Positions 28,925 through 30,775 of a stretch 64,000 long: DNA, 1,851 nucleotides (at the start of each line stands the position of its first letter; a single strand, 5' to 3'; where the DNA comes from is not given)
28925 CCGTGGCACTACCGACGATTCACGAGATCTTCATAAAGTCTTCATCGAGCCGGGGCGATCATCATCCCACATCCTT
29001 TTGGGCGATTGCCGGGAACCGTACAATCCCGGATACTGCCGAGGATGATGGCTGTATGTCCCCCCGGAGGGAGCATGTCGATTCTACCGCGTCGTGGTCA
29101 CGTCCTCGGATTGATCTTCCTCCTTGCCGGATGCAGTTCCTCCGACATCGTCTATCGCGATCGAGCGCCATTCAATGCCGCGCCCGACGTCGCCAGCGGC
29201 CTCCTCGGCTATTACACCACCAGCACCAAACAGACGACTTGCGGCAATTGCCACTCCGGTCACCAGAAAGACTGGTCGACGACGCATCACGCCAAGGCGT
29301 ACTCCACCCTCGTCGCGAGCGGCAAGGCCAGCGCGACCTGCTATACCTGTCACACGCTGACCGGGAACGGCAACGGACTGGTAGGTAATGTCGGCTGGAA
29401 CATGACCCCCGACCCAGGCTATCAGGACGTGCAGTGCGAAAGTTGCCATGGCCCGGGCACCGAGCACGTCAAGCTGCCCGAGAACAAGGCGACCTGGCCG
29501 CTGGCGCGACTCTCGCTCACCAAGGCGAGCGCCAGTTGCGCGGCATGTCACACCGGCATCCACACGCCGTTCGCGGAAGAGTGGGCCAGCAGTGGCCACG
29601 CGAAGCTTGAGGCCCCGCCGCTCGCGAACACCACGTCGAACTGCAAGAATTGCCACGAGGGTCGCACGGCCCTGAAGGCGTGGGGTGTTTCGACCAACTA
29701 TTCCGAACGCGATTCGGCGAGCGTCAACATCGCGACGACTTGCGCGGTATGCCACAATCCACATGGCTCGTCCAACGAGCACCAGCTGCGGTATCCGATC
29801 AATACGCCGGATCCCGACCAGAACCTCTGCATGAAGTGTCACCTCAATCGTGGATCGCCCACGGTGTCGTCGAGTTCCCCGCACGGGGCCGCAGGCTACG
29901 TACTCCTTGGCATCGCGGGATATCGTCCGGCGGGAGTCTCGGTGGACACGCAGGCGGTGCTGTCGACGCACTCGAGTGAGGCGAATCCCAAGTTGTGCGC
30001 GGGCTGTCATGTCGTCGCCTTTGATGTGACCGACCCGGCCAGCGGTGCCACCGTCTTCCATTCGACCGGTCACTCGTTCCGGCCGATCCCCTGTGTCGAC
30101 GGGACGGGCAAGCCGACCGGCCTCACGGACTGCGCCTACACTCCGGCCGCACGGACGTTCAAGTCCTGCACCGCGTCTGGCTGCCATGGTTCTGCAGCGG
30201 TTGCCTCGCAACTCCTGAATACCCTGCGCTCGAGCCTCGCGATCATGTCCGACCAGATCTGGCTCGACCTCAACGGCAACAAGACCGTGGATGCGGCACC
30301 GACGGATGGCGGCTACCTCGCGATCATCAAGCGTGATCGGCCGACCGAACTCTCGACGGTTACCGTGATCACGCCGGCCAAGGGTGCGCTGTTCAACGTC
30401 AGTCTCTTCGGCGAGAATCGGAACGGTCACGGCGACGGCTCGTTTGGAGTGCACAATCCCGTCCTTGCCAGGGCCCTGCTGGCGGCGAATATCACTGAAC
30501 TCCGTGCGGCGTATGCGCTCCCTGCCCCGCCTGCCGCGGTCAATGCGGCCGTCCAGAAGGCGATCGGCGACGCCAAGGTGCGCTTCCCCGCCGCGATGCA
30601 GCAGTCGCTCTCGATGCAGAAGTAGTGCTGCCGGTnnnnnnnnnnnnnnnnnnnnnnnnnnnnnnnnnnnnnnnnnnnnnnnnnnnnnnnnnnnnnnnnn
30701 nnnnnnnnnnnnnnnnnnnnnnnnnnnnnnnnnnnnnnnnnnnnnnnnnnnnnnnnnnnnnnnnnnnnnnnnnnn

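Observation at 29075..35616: Four-gene multihaem-cytochrome / beta-barrel operon: candidate novel porin-cytochrome trans-envelope electron conduit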

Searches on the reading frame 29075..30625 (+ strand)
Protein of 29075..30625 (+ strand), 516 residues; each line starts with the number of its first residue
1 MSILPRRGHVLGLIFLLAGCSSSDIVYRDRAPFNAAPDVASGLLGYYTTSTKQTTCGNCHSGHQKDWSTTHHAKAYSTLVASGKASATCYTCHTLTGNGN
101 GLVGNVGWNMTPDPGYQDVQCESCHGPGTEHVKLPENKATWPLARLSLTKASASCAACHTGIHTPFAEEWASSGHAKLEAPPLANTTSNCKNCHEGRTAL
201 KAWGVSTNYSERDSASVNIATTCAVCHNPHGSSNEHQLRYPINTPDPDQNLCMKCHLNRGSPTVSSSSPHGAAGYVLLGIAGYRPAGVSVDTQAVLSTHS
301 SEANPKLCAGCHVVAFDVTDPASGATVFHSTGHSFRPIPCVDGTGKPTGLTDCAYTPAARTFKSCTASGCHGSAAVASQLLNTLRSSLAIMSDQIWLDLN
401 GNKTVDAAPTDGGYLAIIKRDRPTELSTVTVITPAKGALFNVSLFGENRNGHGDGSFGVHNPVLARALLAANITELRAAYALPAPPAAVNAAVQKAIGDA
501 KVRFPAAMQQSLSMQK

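Call 4: search_protein_families(library=pfam, proteins=[window:29075-30625:+], max_evalue=1)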
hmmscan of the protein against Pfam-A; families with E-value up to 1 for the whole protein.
window:29075-30625:+ (516 aa): 7 families
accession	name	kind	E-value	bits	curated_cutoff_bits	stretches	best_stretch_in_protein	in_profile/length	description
PF22113.1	Mtrc-MtrF_II-IV_dom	-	3.2e-08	33.7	30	2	147-233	76-169/176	Outer membrane cytochrome MtrC/MtrF-like, domains II/IV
PF14522.11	Cytochrome_C7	-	6.4e-08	32.8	24.8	4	150-228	11-67/67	Cytochrome c7 and related cytochrome c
PF13435.11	Cytochrome_C554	-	7.1e-08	33.7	20.8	1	55-126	1-84/84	Cytochrome c554 and c-prime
PF09699.15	Paired_CXXCH_1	-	9e-07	28.9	20.6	1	222-256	8-36/41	Doubled CXXCH motif (Paired_CXXCH_1)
PF14537.11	Cytochrom_c3_2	-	1.7e-06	28.8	25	2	184-256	23-78/79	Cytochrome c3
PF03264.19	Cytochrom_NNT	-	7e-06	26.3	24.1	3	184-233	33-78/174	NapC/NirT cytochrome c family, N-terminal region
PF23392.1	DUF7101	-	0.25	11.8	27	1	187-229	33-79/96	Domain of unknown function (DUF7101)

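Call 5: search_protein_families(library=ncbifam, proteins=[window:29075-30625:+], max_evalue=1)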
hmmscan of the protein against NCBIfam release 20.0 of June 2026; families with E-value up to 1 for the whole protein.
window:29075-30625:+ (516 aa): 9 families
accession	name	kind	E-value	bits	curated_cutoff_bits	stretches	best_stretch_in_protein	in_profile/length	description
NF041198.1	UshA_like_PCGU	equivalog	1.4e-17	63.5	275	2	54-163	409-512/519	UshA-like (seleno)protein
NF041028.1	decahem_GSU2203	exception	3.4e-13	49.5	325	1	86-320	36-260/317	GSU2203 family decaheme c-type cytochrome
TIGR03508.1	decahem_SO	subfamily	4.4e-13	49.3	192.2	1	86-270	2-188/258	DmsE family decaheme c-type cytochrome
TIGR01905.1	paired_CXXCH_1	subfamily_domain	1.7e-05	24.6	25.2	1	222-256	8-36/41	doubled CXXCH domain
TIGR03153.1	cytochr_NrfH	equivalog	0.0012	18.9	134.2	1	147-206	23-71/138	cytochrome c nitrite reductase small subunit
NF040886.1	cyt_C_like_Sec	equivalog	0.0016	17.1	250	1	143-231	36-115/423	multiheme c-type cytochrome (seleno)protein ExtKL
NF043010.1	Cyt554_Nsmonas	equivalog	0.013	14.9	400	1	52-132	30-122/238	cytochrome c-550 CycA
NF033864.1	cytochrome579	equivalog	0.038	13.8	280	1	85-112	58-84/179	cytochrome 579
NF007906.0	PRK10617.1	equivalog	0.077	12.8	349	1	183-231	50-95/200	cytochrome c-type protein NapC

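Call 19: search_solved_structures(query=window:29075-30622:+, max_evalue=0.01)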
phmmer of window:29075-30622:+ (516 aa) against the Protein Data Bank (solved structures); distinct sequences matched with E-value up to 0.01: 1.
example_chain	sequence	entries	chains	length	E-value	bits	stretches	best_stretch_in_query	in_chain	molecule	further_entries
6r2q_A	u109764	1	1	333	1.9e-05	26.7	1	82-265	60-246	Cystathionine beta-synthase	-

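Call 33: find_homologous_proteins(query=window:29075-30622:+, max_evalue=0.001)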
Query window:29075-30622:+ (516 aa): 2081 proteins with E <= 0.001 among 8000 candidates; the best 120 are listed.
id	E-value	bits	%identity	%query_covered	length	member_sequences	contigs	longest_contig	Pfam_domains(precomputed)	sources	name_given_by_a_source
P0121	0.0e+0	1134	94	100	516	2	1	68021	PF09699.16,PF14537.12,PF13435.12,PF14522.12,PF22113.2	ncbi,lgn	ncbi:MAG: multiheme c-type cytochrome [Gemmatimonadales bacterium]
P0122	3.6e-283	958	79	98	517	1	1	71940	PF09699.16,PF14537.12,PF13435.12,PF14522.12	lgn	-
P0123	3.4e-279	945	79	99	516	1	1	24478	PF09699.16,PF14537.12,PF13435.12,PF14522.12,PF22113.2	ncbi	ncbi:MAG: multiheme c-type cytochrome [Gemmatimonadota bacterium]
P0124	3.6e-260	882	77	94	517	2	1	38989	PF09699.16,PF14537.12,PF13435.12,PF14522.12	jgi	jgi:predicted CXXCH cytochrome family protein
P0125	2.5e-259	879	76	96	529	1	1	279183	PF09699.16,PF14537.12,PF13435.12,PF14522.12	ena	-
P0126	1.1e-255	867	75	95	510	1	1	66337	PF09699.16,PF14537.12,PF13435.12,PF14522.12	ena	-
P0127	9.6e-253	858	72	98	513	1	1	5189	PF09699.16,PF14537.12,PF13435.12,PF14522.12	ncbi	-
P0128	1.1e-250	851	72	97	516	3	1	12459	PF14537.12,PF13435.12,PF14522.12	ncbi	-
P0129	2.6e-244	830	70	96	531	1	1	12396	PF09699.16,PF14537.12,PF13435.12,PF14522.12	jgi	jgi:predicted CXXCH cytochrome family protein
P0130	2.0e-242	824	70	97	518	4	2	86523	PF09699.16,PF14537.12,PF13435.12,PF14522.12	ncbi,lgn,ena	-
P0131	3.9e-240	816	68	96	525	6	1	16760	PF09699.16,PF14537.12,PF13435.12,PF14522.12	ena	-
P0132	2.5e-239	813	69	96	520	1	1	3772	PF09699.16,PF14537.12,PF13435.12,PF14522.12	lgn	-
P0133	3.7e-237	806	67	98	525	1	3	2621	PF09699.16,PF14537.12,PF13435.12,PF03264.20,PF14522.12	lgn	-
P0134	9.2e-236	801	69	94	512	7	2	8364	PF09699.16,PF14537.12,PF13435.12,PF03264.20,PF14522.12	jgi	jgi:predicted CXXCH cytochrome family protein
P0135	6.8e-234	795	69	96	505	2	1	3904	PF09699.16,PF13435.12,PF14522.12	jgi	-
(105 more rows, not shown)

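Call 40: predict_structure(alignment_id=A2)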
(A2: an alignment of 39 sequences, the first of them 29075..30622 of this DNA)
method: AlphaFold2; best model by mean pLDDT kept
length: 516 residues; sequences in the alignment: 39
mean_pLDDT: 59.1   pTM: 0.61
mean pLDDT of the five models: 59.1, 55.9, 55.4, 50.4, 45.2
residues with pLDDT >= 90: 63; 70-90: 134; 50-70: 97; < 50: 222
segments of 3 or more residues with pLDDT < 50: 1-81, 83-133, 135-156, 160-163, 178-189, 206-224, 227-237, 294-297, 451-456, 508-516
pLDDT, mean of each block of 10 residues (from residue 1): 38 41 27 30 30 31 41 43 43 29 26 27 34 45 38 48 51 52 44 53 47 36 45 44 71 73 77 77 75 53 65 67 63 63 74 82 75 85 85 93 92 97 89 92 77 51 84 95 95 83 58 33
secondary structure, 60 per line:
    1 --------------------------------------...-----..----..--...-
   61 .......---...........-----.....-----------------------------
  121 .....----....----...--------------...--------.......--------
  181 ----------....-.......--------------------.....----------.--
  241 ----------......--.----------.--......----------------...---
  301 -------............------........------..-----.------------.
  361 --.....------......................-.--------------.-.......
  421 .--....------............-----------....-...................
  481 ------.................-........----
elements in order: H61-67 H71-81 H87-91 H121-125 H130-133 H166-172 H191-194 H196-202 H223-226 H251-256 H273-278 H308-312 E313-319 E326-333 H363-367 H374-395 H414-421 H424-427 H434-445 H457-460 H462-480 H487-503 H505-512

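Call 43: fold_search(model_id=the predicted structure, library=pdb)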
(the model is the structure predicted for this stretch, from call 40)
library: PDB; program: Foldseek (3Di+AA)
matches with E <= 10: 17; with E <= 0.001: 0
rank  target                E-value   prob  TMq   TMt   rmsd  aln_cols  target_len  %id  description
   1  1cg5_A                1.5e+00  0.07  0.09  0.23  10.7       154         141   12  DEOXY FORM HEMOGLOBIN FROM DASYATIS AKAJEI (released 1999-04-01)
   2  3n1b_B                3.4e+00  0.04  0.08  0.21  16.6       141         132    8  C-terminal domain of Vps54 subunit of the GARP complex (released 2010-07-14)
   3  7m5c_Q                5.2e+00  0.02  0.08  0.19  13.7       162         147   14  Crystal Structure of human BAK in complex with WT BAK BH3 peptide (released 2022-01-12)
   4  6ksb_A                7.1e+00  0.03  0.08  0.07  17.2       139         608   16  Crystal Structure of E447A M130G Acyl-CoA Dehydrogenase FadE5 mutant from Mycobacteria smegmatis in complex with C16Co (released 2020-07-01)
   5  6tqa_B                7.1e+00  0.02  0.10  0.25  12.7       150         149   11  X-ray structure of Roquin ROQ domain in complex with a UCP3 CDE2 SL RNA motif (released 2020-05-27)
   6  9g3y_B                7.5e+00  0.03  0.08  0.06  25.4       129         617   13  Structure of the Native CMG-decorated gamma-Tubulin Ring Complex from Pig Brain (released 2024-10-02)
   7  1gcv_A                7.5e+00  0.02  0.09  0.22  10.8       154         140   11  DEOXY FORM HEMOGLOBIN FROM MUSTELUS GRISEUS (released 2000-08-31)
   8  5f3q_A                7.9e+00  0.02  0.10  0.19  11.5       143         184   13  Crystal structure of a noncanonical Dicer protein from Entamoeba histolytica (released 2016-12-14)
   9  6z3n_AAA              7.9e+00  0.02  0.09  0.18  14.2       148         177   11  Apo Structure of a Hydrolase from Pseudomonas aeruginosa PAO1 (released 2021-06-09)
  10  2ip6                  8.4e+00  0.07  0.10  0.44   9.0        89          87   15  Crystal structure of PedB (released 2007-10-02)
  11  3n1e_B                8.4e+00  0.02  0.07  0.19  16.7       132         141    9  Vps54 C-terminal domain (released 2010-07-14)
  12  5ze6_C                8.8e+00  0.02  0.09  0.12  15.9       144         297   16  CRYSTAL STRUCTURE OF OCTAPRENYL PYROPHOSPHATE SYNTHASE FROM ESCHERICHIA COLI WITH BPH-981 (released 2019-02-27)
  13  2w2u_A                9.3e+00  0.05  0.06  0.29   6.9        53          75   11  STRUCTURAL INSIGHT INTO THE INTERACTION BETWEEN ARCHAEAL ESCRT-III AND AAA-ATPASE (released 2009-07-14)
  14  8fqc_U1               9.3e+00  0.01  0.12  0.14  23.5       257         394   12  Structure of baseplate with receptor binding complex of Agrobacterium phage Milano (released 2024-01-31)
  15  9rgx_A                9.8e+00  0.02  0.08  0.26  15.6       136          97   15  X-ray crystal structure of a de novo designed single-chain antiparallel 3-helix coiled-coil bundle, sc-apCC3-ACW (released 2025-09-03)
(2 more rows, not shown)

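Call 69: search_solved_structures(query=A2, max_evalue=0.1, show_alignments=1)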
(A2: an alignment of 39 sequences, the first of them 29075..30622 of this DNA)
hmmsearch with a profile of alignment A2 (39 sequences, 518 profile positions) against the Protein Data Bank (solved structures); distinct sequences matched with E-value up to 0.1: 16.
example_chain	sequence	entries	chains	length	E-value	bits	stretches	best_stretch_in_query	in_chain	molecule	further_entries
6qvm_A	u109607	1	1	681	6.6e-13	51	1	87-289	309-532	Multiheme cytochrome cf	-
6i5b_A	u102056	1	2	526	1.8e-12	49.6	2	171-275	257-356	Uncharacterized protein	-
6r2q_A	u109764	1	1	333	2.8e-08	35.8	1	83-266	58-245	Cystathionine beta-synthase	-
1bvb_A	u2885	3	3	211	1.5e-05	26.8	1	58-136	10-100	CYTOCHROME C-554 | CYTOCHROME C554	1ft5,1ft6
3owm_A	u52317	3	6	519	0.00042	22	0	119-183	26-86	Eight-heme nitrite reductase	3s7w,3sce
3rkh_A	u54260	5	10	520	0.00044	21.9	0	119-183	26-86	Eight-heme nitrite reductase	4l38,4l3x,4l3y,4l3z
4q4u_A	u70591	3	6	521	0.00044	21.9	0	119-183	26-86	Eight-heme nitrite reductase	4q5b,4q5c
3uu9_A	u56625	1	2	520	0.00046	21.9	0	119-183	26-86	Eight-heme nitrite reductase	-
4q0t_A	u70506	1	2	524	0.00048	21.8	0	119-183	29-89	Eight-heme nitrite reductase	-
2zo5_A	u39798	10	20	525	0.00051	21.7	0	119-183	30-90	Eight-heme nitrite reductase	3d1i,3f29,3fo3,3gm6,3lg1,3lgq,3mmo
2ot4_A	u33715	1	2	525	0.00056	21.6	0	119-183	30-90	Eight-heme nitrite reductase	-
1fgj_A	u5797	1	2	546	0.016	16.8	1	145-322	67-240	HYDROXYLAMINE OXIDOREDUCTASE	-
6m0p_A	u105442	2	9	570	0.035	15.7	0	145-320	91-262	Aerobic hydroxylamine oxidoreductase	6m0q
3sxq_A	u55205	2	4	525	0.042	15.4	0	204-235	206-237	Eight-heme nitrite reductase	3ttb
4fas_A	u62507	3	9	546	0.049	15.2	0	145-321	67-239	Hydroxylamine oxidoreductase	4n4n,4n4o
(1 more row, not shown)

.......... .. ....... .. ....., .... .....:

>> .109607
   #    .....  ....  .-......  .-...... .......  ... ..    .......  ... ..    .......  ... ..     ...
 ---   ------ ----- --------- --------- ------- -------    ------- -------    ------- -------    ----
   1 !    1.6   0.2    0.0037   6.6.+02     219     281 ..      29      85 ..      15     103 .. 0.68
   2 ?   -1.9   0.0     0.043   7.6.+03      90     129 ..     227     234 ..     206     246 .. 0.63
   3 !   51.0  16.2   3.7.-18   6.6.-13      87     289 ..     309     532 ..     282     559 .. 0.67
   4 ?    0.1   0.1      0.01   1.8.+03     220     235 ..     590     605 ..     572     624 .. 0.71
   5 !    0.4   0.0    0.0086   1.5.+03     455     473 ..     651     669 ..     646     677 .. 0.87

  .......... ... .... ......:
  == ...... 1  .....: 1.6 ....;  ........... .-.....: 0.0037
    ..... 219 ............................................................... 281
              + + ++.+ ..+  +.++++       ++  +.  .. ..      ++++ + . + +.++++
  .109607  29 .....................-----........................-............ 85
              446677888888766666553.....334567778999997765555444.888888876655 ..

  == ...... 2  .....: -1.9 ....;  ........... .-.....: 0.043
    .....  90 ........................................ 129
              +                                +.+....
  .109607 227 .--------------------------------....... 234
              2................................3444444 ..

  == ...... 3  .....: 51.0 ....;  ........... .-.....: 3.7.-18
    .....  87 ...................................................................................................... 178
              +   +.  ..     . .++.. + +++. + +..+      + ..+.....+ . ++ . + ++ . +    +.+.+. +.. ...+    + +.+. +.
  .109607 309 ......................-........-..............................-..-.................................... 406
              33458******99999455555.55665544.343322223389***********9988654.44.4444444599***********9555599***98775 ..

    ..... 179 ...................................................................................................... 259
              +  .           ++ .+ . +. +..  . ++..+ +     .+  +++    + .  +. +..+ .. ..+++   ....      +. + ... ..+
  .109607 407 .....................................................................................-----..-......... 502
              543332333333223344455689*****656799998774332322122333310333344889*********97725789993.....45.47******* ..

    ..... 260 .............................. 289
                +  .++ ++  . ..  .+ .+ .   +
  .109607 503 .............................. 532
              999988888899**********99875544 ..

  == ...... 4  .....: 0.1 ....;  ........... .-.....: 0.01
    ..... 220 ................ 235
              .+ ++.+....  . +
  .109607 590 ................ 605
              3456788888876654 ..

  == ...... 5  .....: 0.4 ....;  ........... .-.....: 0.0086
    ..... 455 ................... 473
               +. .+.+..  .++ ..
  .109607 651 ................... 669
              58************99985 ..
